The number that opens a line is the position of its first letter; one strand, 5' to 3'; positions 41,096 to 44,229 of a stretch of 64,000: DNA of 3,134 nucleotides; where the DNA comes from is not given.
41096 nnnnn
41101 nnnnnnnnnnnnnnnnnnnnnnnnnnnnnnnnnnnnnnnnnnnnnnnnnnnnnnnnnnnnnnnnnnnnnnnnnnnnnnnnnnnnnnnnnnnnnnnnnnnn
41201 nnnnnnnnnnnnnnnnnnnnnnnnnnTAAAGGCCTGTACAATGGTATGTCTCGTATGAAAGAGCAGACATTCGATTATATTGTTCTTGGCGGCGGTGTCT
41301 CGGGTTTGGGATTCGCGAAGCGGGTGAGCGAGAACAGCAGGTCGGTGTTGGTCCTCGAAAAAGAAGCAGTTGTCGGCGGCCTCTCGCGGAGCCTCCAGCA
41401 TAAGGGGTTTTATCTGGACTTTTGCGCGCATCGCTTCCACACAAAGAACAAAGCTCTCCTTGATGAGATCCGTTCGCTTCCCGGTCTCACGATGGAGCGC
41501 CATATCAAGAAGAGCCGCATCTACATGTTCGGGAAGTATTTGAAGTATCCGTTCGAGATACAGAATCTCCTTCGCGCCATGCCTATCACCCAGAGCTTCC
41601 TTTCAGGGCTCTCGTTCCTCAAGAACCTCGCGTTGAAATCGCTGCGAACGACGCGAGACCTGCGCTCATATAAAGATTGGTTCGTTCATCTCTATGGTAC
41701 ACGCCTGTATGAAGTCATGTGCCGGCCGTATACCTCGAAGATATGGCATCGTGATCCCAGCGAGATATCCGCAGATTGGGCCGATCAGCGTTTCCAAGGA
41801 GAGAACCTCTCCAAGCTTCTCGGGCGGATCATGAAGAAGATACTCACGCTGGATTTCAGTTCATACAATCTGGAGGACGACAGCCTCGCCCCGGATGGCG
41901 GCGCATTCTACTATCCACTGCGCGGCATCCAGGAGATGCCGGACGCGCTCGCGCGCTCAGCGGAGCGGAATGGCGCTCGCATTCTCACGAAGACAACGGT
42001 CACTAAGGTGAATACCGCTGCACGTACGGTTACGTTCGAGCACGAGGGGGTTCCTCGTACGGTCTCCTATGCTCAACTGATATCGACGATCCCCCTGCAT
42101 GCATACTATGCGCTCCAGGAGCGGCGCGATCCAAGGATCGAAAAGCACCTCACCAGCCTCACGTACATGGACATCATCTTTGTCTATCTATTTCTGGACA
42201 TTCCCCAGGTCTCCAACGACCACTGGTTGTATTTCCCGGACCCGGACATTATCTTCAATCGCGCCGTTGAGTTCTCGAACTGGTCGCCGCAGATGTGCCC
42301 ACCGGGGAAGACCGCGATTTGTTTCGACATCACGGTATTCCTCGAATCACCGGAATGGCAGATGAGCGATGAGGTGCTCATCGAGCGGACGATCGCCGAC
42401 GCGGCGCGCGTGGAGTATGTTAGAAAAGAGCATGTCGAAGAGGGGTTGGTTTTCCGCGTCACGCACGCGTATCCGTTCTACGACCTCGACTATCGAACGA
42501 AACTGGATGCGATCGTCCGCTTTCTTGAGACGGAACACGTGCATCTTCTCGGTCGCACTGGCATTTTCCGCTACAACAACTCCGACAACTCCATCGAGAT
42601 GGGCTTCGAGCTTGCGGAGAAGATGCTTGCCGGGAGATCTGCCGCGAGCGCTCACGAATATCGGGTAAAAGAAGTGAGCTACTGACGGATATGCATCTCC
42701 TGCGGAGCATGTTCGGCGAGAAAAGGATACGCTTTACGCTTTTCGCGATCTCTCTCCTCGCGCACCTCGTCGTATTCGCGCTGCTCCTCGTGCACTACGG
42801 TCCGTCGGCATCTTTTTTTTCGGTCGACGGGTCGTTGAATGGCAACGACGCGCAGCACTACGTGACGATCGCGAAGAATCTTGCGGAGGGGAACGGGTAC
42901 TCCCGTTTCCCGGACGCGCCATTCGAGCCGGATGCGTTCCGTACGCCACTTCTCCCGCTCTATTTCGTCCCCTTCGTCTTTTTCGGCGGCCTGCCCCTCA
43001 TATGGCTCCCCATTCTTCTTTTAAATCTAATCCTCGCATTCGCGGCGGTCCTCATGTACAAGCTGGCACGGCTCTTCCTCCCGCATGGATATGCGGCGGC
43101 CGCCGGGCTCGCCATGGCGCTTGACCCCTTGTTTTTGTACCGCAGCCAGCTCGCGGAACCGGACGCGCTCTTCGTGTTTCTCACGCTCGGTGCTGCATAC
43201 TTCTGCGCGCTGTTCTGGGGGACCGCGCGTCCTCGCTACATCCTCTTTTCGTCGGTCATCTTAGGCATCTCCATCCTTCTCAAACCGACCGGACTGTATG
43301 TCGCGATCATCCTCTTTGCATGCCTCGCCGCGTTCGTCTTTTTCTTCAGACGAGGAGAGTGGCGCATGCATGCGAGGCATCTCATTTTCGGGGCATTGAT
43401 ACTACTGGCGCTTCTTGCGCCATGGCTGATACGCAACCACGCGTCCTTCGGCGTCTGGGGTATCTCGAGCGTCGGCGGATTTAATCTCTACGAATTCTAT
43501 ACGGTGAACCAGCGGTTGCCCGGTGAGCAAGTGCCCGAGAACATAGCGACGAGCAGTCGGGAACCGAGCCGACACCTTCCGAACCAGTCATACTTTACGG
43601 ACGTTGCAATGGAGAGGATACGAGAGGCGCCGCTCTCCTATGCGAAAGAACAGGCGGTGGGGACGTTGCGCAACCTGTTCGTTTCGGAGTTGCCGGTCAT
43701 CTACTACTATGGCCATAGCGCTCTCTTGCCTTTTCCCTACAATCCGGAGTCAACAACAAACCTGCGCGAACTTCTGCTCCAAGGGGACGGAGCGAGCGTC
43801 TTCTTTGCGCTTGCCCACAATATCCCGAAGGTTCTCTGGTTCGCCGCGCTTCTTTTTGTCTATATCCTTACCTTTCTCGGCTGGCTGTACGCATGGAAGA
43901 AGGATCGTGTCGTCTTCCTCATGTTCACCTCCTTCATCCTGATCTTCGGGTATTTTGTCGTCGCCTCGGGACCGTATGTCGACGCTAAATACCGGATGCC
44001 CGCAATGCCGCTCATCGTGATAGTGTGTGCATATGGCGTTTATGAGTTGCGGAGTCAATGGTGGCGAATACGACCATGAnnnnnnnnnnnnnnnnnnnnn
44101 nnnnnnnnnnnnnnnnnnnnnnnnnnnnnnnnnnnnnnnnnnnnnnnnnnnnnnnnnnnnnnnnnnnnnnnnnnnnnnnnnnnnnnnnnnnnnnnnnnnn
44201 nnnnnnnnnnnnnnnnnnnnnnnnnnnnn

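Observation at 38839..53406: Duplicated three-gene cassette [zinc-ribbon C-methyltransferase - Gfo/Idh/MocA - FAD oxidoreductase] flanked by GT-C enzymes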

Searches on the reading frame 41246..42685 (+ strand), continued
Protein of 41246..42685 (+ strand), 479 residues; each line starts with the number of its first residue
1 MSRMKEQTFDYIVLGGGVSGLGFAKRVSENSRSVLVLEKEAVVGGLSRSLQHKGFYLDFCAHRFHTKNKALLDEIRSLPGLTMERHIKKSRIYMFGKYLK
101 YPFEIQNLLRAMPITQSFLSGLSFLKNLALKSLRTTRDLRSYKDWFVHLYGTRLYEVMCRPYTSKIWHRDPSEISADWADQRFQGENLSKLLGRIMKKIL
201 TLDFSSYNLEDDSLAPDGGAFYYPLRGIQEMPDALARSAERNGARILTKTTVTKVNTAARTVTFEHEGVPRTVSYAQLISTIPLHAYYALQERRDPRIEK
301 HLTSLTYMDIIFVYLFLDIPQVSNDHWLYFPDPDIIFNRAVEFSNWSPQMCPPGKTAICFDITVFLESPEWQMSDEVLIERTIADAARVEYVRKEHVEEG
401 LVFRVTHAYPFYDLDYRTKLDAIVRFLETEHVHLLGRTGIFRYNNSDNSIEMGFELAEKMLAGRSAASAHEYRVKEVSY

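Call 47: find_encoding_contigs(protein=P0014, flank=10000, max_places=1)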
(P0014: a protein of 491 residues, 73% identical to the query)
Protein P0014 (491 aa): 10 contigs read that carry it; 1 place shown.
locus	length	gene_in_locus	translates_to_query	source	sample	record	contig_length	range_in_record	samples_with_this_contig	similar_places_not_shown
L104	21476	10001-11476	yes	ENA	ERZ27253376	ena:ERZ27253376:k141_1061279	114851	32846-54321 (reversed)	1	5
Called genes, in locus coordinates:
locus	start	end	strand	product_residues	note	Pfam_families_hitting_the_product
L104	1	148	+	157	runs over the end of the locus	-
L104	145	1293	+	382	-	PF13489:Methyltransf_23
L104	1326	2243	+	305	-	PF01073:3Beta_HSD, PF01370:Epimerase, PF02719:Polysacc_synt_2, PF04321:RmlD_sub_bind (weak), PF05368:NmrA (faint), PF07993:NAD_binding_4 (faint), PF13460:NAD_binding_10 (weak), PF16363:GDP_Man_Dehyd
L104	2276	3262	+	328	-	PF00288:GHMP_kinases_N (weak), PF08544:GHMP_kinases_C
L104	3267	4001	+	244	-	PF00923:TAL_FSA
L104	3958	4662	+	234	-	PF13580:SIS_2, PF01380:SIS (faint)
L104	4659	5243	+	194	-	PF08645:PNK3P, PF00702:Hydrolase (weak), PF13419:HAD_2 (weak), PF13242:Hydrolase_like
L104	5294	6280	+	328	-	PF01408:GFO_IDH_MocA, PF02894:GFO_IDH_MocA_C, PF22725:GFO_IDH_MocA_C3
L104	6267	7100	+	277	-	PF00106:adh_short, PF01370:Epimerase (faint), PF23441:SDR (faint), PF13561:adh_short_C2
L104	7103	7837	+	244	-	PF00483:NTP_transferase, PF12804:NTP_transf_3 (weak)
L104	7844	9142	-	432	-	PF01943:Polysacc_synt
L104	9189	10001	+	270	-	PF01467:CTP_transf_like, PF01050:MannoseP_isomer, PF00190:Cupin_1 (weak), PF07883:Cupin_2 (weak)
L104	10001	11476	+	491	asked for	PF01266:DAO, PF13450:NAD_binding_8, PF01593:Amino_oxidase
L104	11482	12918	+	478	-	PF13231:PMT_2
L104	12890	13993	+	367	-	PF01370:Epimerase, PF02719:Polysacc_synt_2, PF01073:3Beta_HSD (faint), PF07993:NAD_binding_4, PF16363:GDP_Man_Dehyd, PF04321:RmlD_sub_bind (weak)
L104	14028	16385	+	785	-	PF04932:Wzy_C, PF13424:TPR_12 (faint), PF00515:TPR_1 (faint), PF07719:TPR_2 (faint), PF13181:TPR_8 (faint), PF13428:TPR_14 (faint), PF14559:TPR_19 (faint), PF13371:TPR_9 (weak)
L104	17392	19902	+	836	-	PF07517:SecA_DEAD, PF01043:SecA_PP_bind, PF21090:P-loop_SecA, PF07516:SecA_SW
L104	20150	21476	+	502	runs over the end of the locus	PF02934:GatB_N, PF02637:GatB_Yqey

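Call 48: find_encoding_contigs(protein=P0021, flank=10000, max_places=1)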
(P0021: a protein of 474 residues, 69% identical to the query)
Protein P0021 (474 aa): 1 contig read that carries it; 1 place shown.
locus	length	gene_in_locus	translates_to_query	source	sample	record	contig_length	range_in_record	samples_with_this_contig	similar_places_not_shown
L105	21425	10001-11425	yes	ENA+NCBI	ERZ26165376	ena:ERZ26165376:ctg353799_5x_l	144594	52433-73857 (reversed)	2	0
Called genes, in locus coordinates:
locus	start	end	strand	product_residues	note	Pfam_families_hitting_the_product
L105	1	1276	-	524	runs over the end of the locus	-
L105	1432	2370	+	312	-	PF13385:Laminin_G_3, PF18962:Por_Secre_tail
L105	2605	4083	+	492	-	-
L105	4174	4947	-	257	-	PF00535:Glycos_transf_2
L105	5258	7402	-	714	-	PF13428:TPR_14 (faint), PF12895:ANAPC3 (faint), PF13431:TPR_17 (faint), PF13432:TPR_16 (faint), PF14559:TPR_19 (faint)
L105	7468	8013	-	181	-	PF00886:Ribosomal_S16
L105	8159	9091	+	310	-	PF00892:EamA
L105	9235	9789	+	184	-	PF07609:DUF1572, PF04978:MST (weak), PF12867:DinB_2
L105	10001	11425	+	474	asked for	PF01266:DAO (faint), PF01593:Amino_oxidase, PF13450:NAD_binding_8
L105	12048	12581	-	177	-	PF02870:Methyltransf_1N (weak), PF01035:DNA_binding_1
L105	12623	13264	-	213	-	PF12697:Abhydrolase_6 (weak)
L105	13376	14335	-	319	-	PF02504:FA_synthesis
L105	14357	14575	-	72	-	PF01783:Ribosomal_L32p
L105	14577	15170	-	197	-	PF02620:YceD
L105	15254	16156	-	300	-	PF01882:DUF58, PF13519:VWA_2 (weak)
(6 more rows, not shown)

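Call 66: predict_structure(alignment_id=A2)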
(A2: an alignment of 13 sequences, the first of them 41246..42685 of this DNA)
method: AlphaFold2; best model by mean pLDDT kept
length: 479 residues; sequences in the alignment: 13
mean_pLDDT: 83.3   pTM: 0.82
mean pLDDT of the five models: 83.3, 83.2, 82.7, 82.7, 79.2
residues with pLDDT >= 90: 180; 70-90: 229; 50-70: 46; < 50: 24
segments of 3 or more residues with pLDDT < 50: 1-4, 438-446, 469-479
pLDDT, mean of each block of 10 residues (from residue 1): 69 90 95 95 81 86 75 90 84 85 76 86 87 75 87 87 86 82 68 73 61 60 87 94 96 94 95 95 86 91 86 95 88 90 88 94 91 97 96 95 85 84 85 65 51 85 63 34
secondary structure, 60 per line:
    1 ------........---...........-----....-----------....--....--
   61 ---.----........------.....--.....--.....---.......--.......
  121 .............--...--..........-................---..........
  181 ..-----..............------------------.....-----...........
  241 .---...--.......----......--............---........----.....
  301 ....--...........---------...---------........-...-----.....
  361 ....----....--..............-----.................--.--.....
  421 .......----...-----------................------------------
elements in order: E7-14 H18-28 E34-37 E49-52 E55-58 H69-76 E83-87 E90-94 E97-101 H105-111 H114-133 H142-150 H152-167 H176-182 H188-201 E220-224 H230-241 E245-247 E250-256 E261-266 E269-280 H284-290 H296-304 E307-317 E327-329 E339-342 H343-346 E356-364 H369-372 H375-388 E397-410 H416-427 E432-434 H446-461

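Call 68: find_encoding_contigs(protein=P0004, flank=8000, max_places=1)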
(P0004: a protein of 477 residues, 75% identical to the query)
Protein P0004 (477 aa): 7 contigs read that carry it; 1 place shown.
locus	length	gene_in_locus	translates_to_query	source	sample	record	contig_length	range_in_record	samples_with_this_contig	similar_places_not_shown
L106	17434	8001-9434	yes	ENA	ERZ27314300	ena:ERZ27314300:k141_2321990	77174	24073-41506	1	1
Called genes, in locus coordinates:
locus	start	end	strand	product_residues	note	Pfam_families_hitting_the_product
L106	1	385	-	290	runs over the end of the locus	PF00483:NTP_transferase, PF12804:NTP_transf_3 (weak)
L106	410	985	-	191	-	-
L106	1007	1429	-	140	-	PF08570:DUF1761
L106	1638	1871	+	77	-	PF04070:DUF378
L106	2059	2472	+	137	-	PF00072:Response_reg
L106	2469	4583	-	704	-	PF05231:MASE1, PF00512:HisKA, PF02518:HATPase_c, PF00072:Response_reg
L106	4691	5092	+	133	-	-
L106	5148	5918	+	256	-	PF01471:PG_binding_1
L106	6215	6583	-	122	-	PF07681:DoxX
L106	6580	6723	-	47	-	-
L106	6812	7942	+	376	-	PF26514:DUF8173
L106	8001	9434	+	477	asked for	PF01266:DAO (faint), PF13450:NAD_binding_8, PF01593:Amino_oxidase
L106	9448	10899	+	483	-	PF13231:PMT_2, PF02366:PMT (weak)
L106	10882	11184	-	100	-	PF06233:Usg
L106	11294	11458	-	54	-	-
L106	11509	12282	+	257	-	PF00160:Pro_isomerase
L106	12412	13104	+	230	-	-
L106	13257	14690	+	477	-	-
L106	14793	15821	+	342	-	PF01594:AI-2E_transport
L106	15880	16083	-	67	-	PF00313:CSD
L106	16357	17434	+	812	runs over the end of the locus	PF20254:DMFA2_C, PF01839:FG-GAP (faint), PF13517:FG-GAP_3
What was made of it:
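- A stand-alone FAD1-PMT_2 pair occurs in L106 (call 68).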

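Call 70: fold_search(model_id=the predicted structure, library=pdb)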
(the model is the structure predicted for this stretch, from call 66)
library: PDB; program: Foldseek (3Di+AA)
matches with E <= 10: 1937; with E <= 0.001: 1180
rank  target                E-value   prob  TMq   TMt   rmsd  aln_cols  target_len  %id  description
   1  5hhf_A                3.4e-33  1.00  0.82  0.78   3.8       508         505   22  Crystal structure of Aspergillus fumigatus UDP-Galactopyranose mutase mutant H63A with covalent FAD-Galactopyranose an (released 2016-02-17)
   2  3ukp_A                9.7e-33  1.00  0.82  0.78   4.0       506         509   22  Crystal structure of R327A UDP-galactopyranose mutase from Aspergillus fumigatus in complex with UDPgalp (released 2012-02-22)
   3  3ute_C                1.3e-32  1.00  0.80  0.77   4.2       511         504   22  Crystal structure of Aspergillus fumigatus UDP galactopyranose mutase sulfate complex (released 2012-02-08)
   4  3ukk_C                1.5e-32  1.00  0.82  0.77   3.7       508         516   21  Crystal structure of R182K-UDP-galactopuranose mutase from Aspergillus fumigatus in complex with UDPgalp (released 2012-02-22)
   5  5vwu_C                1.9e-32  1.00  0.80  0.77   4.2       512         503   22  Crystal structure of oxidized Aspergillus fumigatus UDP-galactopyranose mutase complexed with NADH (released 2017-05-31)
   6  3ukk_B                2.2e-32  1.00  0.83  0.79   3.6       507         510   22  Crystal structure of R182K-UDP-galactopuranose mutase from Aspergillus fumigatus in complex with UDPgalp (released 2012-02-22)
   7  3ukq_A                2.5e-32  1.00  0.83  0.78   3.7       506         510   22  Crystal structure of R327K UDP-galactopyranose mutase from Aspergillus fumigatus in complex with UDPgalp (released 2012-02-22)
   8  3ukh_A                3.0e-32  1.00  0.82  0.78   3.5       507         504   22  Crystal structure of udp-galactopyranose mutase from Aspergillus fumigatus in complex with UDPGALP (non-reduced) (released 2012-02-22)
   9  4u8j_A                3.1e-32  1.00  0.81  0.77   3.9       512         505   22  Structure of Aspergillus fumigatus UDP-Galactopyranose mutase mutant Y104A (released 2014-12-03)
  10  3uka_B                3.3e-32  1.00  0.82  0.78   3.7       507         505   22  CRYSTAL STRUCTURE OF UDP-galactopyranose mutase from Aspergillus fumigatus (released 2012-02-22)
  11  5vwt_D                4.2e-32  1.00  0.78  0.76   4.6       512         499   22  Crystal structure of oxidized Aspergillus fumigatus UDP-galactopyranose mutase complexed with NADPH (released 2017-05-31)
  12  3ukk_A                4.5e-32  1.00  0.82  0.76   3.8       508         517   22  Crystal structure of R182K-UDP-galactopuranose mutase from Aspergillus fumigatus in complex with UDPgalp (released 2012-02-22)
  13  5vwt_C                5.3e-32  1.00  0.80  0.77   4.3       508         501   22  Crystal structure of oxidized Aspergillus fumigatus UDP-galactopyranose mutase complexed with NADPH (released 2017-05-31)
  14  3uka_A                6.0e-32  1.00  0.81  0.77   3.5       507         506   22  CRYSTAL STRUCTURE OF UDP-galactopyranose mutase from Aspergillus fumigatus (released 2012-02-22)
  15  3ukk_D                6.7e-32  1.00  0.83  0.78   3.7       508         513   22  Crystal structure of R182K-UDP-galactopuranose mutase from Aspergillus fumigatus in complex with UDPgalp (released 2012-02-22)
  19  3ute_A                1.1e-31  1.00  0.80  0.77   4.2       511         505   22  Crystal structure of Aspergillus fumigatus UDP galactopyranose mutase sulfate complex (released 2012-02-08)
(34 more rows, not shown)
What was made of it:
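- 41246..42685 (+): FAD1: flavoenzyme resembling eukaryote-type UDP-galactopyranose mutase. AF2 model pLDDT 83; the top 34 Foldseek hits are all eukaryotic UGM, TM 0.78-0.83 (calls 66, 70).
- On UDP-galactopyranose mutase (flavin pyranose/furanose mutase): The top 34 Foldseek PDB hits are A. fumigatus and T. cruzi UGM (TM 0.77-0.83, E about 1e-33 to 1e-30), ahead of protoporphyrinogen oxidases (TMq 0.65-0.73) (calls 66, 70).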

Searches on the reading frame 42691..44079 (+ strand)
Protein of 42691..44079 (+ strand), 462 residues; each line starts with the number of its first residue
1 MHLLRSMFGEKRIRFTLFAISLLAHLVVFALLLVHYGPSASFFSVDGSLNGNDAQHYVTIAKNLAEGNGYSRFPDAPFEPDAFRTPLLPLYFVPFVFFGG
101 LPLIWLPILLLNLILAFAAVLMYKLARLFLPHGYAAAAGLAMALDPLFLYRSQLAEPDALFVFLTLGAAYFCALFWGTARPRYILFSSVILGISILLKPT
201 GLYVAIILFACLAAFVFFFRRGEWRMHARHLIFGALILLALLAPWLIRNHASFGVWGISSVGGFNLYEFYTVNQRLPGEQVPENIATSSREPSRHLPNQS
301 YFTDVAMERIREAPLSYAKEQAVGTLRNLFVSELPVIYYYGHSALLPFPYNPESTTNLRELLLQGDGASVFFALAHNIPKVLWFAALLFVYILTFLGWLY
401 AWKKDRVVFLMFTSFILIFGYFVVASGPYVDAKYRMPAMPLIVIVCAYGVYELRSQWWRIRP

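Call 3: search_protein_families(library=pfam, proteins=[window:42691-44079:+], max_evalue=0.01)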
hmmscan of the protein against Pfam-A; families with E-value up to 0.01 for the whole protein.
window:42691-44079:+ (462 aa): 1 family
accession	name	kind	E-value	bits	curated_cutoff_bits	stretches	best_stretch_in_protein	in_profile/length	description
PF13231.12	PMT_2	-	1.2e-09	39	26.1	1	112-247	29-159/160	Dolichyl-phosphate-mannose-protein mannosyltransferase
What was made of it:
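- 42691..44079 (+): GT-C (PMT_2) glycosyltransferase directly after FAD1. PF13231 E 1.2e-9 (call 3).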

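Call 8: search_protein_families(library=ncbifam, proteins=[window:42691-44079:+], max_evalue=0.001)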
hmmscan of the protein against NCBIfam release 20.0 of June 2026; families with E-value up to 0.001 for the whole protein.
window:42691-44079:+ (462 aa): 0 families
